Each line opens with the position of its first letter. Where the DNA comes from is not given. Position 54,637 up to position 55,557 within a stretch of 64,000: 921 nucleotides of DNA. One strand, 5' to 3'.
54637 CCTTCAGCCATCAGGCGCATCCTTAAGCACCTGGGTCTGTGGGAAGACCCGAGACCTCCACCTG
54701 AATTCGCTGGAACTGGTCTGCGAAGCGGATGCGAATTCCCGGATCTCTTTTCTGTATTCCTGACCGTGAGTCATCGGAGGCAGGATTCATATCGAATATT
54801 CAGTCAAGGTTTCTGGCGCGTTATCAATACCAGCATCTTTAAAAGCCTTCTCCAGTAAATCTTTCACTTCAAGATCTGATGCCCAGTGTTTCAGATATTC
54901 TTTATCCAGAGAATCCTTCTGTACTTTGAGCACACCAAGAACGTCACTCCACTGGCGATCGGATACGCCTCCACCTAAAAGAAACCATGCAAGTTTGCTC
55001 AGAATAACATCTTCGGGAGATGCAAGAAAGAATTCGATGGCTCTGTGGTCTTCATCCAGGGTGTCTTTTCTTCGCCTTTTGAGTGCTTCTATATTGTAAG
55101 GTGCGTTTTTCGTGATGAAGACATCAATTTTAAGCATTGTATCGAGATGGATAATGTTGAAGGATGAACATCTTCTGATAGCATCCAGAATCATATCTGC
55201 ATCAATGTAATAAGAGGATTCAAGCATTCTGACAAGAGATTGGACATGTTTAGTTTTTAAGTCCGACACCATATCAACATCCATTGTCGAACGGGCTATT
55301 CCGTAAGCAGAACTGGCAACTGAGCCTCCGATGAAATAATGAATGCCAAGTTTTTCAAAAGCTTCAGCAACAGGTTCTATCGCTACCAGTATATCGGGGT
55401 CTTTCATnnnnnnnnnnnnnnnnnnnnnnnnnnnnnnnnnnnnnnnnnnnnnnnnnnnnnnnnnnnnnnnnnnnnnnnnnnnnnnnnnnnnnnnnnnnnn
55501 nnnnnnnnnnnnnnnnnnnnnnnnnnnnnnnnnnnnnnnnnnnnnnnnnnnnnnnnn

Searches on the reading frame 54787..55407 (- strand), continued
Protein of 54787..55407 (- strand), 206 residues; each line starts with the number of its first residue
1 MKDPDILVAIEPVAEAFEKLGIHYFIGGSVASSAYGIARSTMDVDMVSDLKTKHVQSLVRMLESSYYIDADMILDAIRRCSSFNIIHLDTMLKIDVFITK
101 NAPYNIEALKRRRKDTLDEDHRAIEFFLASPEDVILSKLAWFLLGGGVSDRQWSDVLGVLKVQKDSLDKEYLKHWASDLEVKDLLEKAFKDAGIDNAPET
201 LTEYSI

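Call 46: search_protein_families(library=pfam, alignment_id=A2, max_evalue=0.1)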
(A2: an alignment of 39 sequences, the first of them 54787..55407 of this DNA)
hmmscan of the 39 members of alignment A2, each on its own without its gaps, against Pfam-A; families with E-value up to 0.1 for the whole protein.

A. member 1, window:54787-55407:- (206 aa): 3 families
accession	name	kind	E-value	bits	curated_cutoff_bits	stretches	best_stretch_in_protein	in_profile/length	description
PF19502.5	DUF6036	-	2.5e-05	24.6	23.6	1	26-142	25-107/164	Nucleotidyltransferase of unknown function (DUF6036)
PF19519.4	DUF6051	-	0.0075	15.8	27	1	15-60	242-287/406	Family of unknown function (DUF6051)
PF23357.1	DUF7088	-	0.058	14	27.8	0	87-119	17-49/105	Domain of unknown function (DUF7088)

B. families by the number of members that match (of 39 scanned): 11 families
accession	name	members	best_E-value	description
PF19502.5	DUF6036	37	4e-07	Nucleotidyltransferase of unknown function (DUF6036)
PF19519.4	DUF6051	16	0.0011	Family of unknown function (DUF6051)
PF23357.1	DUF7088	11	0.01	Domain of unknown function (DUF7088)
PF08843.17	AbiEii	10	0.00014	Nucleotidyl transferase AbiEii toxin, Type IV TA system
PF09970.15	DUF2204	7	0.0091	Nucleotidyl transferase of unknown function (DUF2204)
PF04947.19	Pox_VLTF3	5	0.00026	Poxvirus Late Transcription Factor VLTF3 like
PF17868.7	AAA_lid_8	4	0.045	AAA lid domain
PF05225.22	HTH_psq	1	0.025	helix-turn-helix, Psq domain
PF01909.29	NTP_transf_2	1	0.038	Nucleotidyltransferase domain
PF18024.7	HTH_50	1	0.048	Helix-turn-helix domain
PF01743.26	PolyA_pol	1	0.049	Poly A polymerase head domain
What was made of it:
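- On MenAT1-type TA system: Only 10/39 relatives give weak hits, best E 1.4e-4 (call 46).
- On HEPN-MNT: NTP_transf_2 is hit by 1/39 relatives at E 0.038 (call 46).
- The NTase does not hit NTP_transf_2 (1/39 at E 0.038; call 46). 10/39 relatives weakly hit the AbiEii Pfam (call 46).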

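Call 50: find_related_loci(query=A2, collection=metagenome_contigs, flank=4000)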
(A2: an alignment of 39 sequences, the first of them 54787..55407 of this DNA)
Query A2 (206 aa) in metagenome_contigs; peptide patterns used: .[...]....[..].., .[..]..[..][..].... (x = any residue, [..] = any of these).
600 stretches matched a pattern (row limit reached: there are more); 573 encode a relative of the query (tblastn E <= 1e-3); the best 80 are kept; 80 distinct loci.
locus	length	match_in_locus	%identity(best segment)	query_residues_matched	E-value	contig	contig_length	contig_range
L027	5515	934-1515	71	1-194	4e-96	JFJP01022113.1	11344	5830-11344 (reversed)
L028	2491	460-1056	69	1-199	3e-96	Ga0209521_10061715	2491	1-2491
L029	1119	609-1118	81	1-170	7e-101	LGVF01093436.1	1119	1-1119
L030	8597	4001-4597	69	1-199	5e-93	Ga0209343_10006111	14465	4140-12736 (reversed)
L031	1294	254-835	68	1-194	2e-97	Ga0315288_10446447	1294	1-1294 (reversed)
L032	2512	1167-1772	63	1-202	4e-91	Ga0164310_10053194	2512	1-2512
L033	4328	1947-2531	67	1-195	3e-88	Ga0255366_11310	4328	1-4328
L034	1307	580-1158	67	1-193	9e-93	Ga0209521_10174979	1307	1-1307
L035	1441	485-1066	65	1-194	4e-92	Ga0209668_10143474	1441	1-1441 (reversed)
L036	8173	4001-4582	66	1-194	7e-86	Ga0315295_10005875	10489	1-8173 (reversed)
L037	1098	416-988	69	3-193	1e-91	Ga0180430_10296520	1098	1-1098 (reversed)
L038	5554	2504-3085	64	1-194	3e-82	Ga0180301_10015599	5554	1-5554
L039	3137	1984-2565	63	1-194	4e-83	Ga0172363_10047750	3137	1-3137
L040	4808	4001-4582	64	1-194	8e-82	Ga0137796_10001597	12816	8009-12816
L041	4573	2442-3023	63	1-194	4e-81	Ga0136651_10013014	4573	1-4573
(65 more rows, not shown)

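Call 51: find_related_loci(query=A2, collection=viral_contigs, flank=4000)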
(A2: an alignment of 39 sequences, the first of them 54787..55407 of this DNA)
Query A2 (206 aa) in viral_contigs; peptide patterns used: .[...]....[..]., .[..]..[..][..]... (x = any residue, [..] = any of these).
68 stretches matched a pattern, but none encodes a relative of the query by tblastn (E <= 1e-3).
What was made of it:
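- No match was found on viral contigs (call 51). None was found on viral contigs (call 51).
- Tried and rejected: No relative on 2.9 million viral contigs (call 51).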

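Call 68: find_encoding_contigs(protein=P0001, flank=3000, max_places=4)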
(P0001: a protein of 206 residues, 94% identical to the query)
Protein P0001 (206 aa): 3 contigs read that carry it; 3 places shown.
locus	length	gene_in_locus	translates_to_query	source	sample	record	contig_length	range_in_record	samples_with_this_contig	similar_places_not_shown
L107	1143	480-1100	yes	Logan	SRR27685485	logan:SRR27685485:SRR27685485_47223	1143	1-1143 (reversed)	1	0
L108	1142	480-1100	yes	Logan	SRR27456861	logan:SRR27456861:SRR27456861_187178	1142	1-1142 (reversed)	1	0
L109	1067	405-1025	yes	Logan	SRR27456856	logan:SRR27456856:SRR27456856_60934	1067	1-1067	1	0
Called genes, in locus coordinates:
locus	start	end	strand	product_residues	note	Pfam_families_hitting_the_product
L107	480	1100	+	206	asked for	-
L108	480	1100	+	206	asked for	-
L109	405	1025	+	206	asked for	-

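Call 69: find_encoding_contigs(protein=window:54787-55407:-, flank=3000, max_places=4)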
Protein window:54787-55407:- (206 aa): 1 contig read that carries it; 1 place shown.
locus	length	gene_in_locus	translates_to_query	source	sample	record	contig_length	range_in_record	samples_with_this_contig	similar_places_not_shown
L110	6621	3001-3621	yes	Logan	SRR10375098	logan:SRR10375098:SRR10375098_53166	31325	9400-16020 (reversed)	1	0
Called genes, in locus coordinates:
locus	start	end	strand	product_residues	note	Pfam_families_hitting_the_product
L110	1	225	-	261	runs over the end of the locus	PF01503:PRA-PH (faint), PF03819:MazG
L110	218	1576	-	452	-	PF00890:FAD_binding_2 (weak), PF01134:GIDA (faint), PF01262:AlaDh_PNT_C (faint), PF03486:HI0933_like (faint), PF07992:Pyr_redox_2, PF12831:FAD_oxidored, PF00070:Pyr_redox, PF02852:Pyr_redox_dim, +1 more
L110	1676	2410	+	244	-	PF13371:TPR_9 (faint), PF14559:TPR_19 (faint), PF00515:TPR_1 (faint), PF07719:TPR_2 (faint), PF13181:TPR_8 (faint), PF13424:TPR_12 (faint), PF13428:TPR_14 (faint), PF13432:TPR_16 (faint)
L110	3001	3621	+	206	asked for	-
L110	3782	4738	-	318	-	PF03706:LPG_synthase_TM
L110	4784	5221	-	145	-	-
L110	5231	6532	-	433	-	PF13167:GTP-bdg_N, PF16360:GTP-bdg_M, PF01926:MMR_HSR1, PF19275:HflX_C (weak)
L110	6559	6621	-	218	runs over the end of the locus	PF02559:CarD_TRCF_RID, PF21095:CarD_C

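Call 71: find_encoding_contigs(protein=P0078, flank=5000, max_places=1)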
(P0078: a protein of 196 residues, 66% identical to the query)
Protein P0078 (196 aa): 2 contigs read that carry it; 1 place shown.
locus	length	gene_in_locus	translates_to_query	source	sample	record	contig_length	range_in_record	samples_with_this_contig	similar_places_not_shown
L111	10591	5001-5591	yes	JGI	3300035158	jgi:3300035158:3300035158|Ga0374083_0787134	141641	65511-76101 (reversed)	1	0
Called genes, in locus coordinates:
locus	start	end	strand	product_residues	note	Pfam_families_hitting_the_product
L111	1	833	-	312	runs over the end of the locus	PF13793:Pribosyltran_N, PF00156:Pribosyltran, PF14572:Pribosyl_synth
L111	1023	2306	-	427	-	PF06245:DUF1015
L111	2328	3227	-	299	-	PF00389:2-Hacid_dh, PF02826:2-Hacid_dh_C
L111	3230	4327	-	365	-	PF00266:Aminotran_5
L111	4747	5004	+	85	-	-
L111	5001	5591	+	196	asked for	-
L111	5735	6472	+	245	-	PF01135:PCMT (weak), PF02353:CMAS, PF13489:Methyltransf_23 (faint), PF01209:Ubie_methyltran (weak), PF13847:Methyltransf_31, PF08241:Methyltransf_11, PF08242:Methyltransf_12 (weak), PF13649:Methyltransf_25, +1 more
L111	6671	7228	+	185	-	PF02525:Flavodoxin_2, PF03358:FMN_red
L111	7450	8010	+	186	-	PF04191:PEMT, PF04140:ICMT (weak)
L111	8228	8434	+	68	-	PF13783:DUF4177 (weak)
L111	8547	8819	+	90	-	-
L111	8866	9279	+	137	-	-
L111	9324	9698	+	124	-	PF09864:MliC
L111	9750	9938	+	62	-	-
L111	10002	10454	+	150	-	-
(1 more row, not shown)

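Call 74: find_encoding_contigs(protein=P0038, flank=5000, max_places=1)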
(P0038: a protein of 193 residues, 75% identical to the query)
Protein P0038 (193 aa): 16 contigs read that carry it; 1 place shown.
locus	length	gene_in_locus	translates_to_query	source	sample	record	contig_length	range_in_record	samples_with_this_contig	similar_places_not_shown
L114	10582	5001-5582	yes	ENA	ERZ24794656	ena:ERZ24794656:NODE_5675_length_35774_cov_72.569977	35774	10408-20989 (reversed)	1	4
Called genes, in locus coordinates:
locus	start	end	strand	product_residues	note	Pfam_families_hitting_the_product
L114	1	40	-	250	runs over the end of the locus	PF00137:ATP-synt_C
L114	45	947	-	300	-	PF00119:ATP-synt_A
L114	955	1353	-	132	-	PF03899:ATP-synt_I (weak)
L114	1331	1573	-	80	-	PF09527:ATPase_gene1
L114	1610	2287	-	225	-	PF01551:Peptidase_M23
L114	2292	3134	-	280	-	PF02195:ParB_N, PF17762:HTH_ParB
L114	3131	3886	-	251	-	PF00142:Fer4_NifH (faint), PF01656:CbiA, PF02374:ArsA_ATPase (weak), PF06564:CBP_BcsQ (faint), PF09140:MipZ (faint), PF10609:ParA, PF13614:AAA_31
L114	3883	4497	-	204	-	PF02527:GidB, PF13847:Methyltransf_31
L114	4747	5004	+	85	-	-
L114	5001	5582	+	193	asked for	-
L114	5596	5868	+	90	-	PF00708:Acylphosphatase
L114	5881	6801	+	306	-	PF01476:LysM, PF01551:Peptidase_M23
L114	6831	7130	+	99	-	PF13411:MerR_1, PF13591:MerR_2, PF00376:MerR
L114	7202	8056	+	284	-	PF00140:Sigma70_r1_2, PF04542:Sigma70_r2, PF04539:Sigma70_r3 (weak), PF04545:Sigma70_r4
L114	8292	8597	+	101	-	-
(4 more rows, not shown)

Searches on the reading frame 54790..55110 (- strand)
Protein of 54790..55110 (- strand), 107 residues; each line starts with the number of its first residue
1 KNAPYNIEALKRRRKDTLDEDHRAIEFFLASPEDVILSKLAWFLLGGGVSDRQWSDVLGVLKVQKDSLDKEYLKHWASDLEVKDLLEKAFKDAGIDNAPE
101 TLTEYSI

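Call 63: search_solved_structures(query=A5, max_evalue=10, show_alignments=3)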
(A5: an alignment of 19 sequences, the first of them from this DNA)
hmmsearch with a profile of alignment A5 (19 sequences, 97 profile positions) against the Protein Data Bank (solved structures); distinct sequences matched with E-value up to 10: 2.
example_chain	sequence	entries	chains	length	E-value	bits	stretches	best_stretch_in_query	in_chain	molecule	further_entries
4en6_A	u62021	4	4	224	0.45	13.8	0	19-45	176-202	Hemagglutinin components HA-22/23/53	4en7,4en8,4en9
2zoe_A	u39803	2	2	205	0.48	13.7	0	27-72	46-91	Hemagglutinin components HA3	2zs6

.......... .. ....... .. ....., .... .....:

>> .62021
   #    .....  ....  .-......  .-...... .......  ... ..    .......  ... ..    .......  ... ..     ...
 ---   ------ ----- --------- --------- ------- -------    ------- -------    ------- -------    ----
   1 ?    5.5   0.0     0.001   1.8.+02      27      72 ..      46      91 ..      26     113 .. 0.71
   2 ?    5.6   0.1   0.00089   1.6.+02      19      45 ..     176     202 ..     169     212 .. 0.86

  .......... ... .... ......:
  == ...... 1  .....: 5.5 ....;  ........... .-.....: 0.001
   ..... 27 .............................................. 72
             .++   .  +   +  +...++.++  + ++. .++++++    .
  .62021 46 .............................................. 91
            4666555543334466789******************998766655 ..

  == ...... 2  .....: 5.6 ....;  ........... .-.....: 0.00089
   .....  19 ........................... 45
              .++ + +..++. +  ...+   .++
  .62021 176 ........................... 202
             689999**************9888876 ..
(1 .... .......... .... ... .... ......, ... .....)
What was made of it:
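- On MenAT1-type TA system: The C-terminal equivalence rests on position, pattern and fold, not on a significant sequence alignment (call 63).
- Its C-terminal half has no sequence-level match to MenT1 (call 63).
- Tried and rejected: None was found (call 63).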
